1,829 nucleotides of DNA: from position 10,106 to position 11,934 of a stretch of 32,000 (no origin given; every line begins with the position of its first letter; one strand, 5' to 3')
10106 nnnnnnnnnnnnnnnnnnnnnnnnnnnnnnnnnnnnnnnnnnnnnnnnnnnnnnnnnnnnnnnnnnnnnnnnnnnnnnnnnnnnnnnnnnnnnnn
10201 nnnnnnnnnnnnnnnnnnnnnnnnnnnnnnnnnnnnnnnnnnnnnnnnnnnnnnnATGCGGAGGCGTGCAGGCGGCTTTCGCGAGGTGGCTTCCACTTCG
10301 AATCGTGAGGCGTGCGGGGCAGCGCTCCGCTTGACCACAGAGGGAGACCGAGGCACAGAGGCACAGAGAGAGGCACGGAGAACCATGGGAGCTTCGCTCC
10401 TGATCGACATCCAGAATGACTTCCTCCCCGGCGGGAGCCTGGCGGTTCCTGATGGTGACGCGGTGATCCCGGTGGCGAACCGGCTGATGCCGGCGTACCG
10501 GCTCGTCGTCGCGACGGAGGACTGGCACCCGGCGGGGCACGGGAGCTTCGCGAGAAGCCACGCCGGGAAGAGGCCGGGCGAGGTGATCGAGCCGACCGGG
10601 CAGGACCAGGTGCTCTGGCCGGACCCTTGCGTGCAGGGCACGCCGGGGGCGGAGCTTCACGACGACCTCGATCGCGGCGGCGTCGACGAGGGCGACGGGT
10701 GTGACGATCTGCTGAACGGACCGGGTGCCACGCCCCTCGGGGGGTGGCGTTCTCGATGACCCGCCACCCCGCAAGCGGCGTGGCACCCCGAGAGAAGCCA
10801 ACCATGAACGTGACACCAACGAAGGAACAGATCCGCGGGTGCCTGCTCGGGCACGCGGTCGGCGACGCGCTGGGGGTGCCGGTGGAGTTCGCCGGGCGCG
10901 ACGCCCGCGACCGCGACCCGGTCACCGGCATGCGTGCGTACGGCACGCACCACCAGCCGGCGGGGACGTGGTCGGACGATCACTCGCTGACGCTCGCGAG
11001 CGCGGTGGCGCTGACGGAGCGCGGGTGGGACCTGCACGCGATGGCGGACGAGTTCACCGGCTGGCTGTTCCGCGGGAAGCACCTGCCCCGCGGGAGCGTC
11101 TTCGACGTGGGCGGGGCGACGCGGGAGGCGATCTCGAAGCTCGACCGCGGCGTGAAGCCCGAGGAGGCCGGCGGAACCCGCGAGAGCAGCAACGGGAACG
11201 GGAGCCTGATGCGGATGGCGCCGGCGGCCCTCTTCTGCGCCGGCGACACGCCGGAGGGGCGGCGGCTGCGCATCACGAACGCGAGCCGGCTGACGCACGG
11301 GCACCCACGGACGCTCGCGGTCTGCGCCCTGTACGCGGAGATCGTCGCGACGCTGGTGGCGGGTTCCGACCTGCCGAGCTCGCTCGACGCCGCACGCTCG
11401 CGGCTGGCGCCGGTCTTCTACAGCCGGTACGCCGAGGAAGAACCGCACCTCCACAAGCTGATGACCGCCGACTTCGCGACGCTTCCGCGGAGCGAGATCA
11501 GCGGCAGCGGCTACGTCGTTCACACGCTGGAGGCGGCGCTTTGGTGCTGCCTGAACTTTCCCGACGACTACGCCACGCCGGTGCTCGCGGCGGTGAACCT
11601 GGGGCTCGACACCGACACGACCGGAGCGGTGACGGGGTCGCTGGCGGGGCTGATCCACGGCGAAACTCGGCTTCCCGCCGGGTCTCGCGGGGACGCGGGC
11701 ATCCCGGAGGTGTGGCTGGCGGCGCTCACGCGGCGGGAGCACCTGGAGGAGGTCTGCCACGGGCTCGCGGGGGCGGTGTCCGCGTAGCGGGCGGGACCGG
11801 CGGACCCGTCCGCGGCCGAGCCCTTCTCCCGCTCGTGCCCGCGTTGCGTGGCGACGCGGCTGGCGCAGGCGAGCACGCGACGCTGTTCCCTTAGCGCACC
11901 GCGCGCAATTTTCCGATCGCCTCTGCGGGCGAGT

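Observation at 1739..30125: Dispersed family of 46-bp symmetric elements: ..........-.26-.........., invariant spacing, unrelated centres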

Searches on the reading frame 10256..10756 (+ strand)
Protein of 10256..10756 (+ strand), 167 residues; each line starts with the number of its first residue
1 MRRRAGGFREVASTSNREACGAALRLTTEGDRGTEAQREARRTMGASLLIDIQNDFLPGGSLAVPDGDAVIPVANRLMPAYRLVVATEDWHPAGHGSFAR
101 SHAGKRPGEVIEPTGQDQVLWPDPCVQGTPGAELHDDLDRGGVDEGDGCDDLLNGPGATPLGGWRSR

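Call 50: search_protein_families(library=pfam, proteins=[window:10256-10756:+], max_evalue=0.001)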
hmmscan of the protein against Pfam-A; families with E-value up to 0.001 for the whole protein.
window:10256-10756:+ (167 aa): 1 family
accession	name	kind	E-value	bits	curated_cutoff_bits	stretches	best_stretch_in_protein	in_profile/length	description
PF00857.26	Isochorismatase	-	1.7e-06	28.7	27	1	48-139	4-83/175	Isochorismatase domain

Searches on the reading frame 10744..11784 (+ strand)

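Call 50: search_protein_families(library=pfam, proteins=[window:10744-11784:+], max_evalue=0.001)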
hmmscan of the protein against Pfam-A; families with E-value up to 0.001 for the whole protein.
window:10744-11784:+ (347 aa): 1 family
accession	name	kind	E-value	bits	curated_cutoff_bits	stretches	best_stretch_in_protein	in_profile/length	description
PF03747.19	ADP_ribosyl_GH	-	1.1e-73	248.8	26.2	1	32-312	1-286/287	ADP-ribosylglycohydrolase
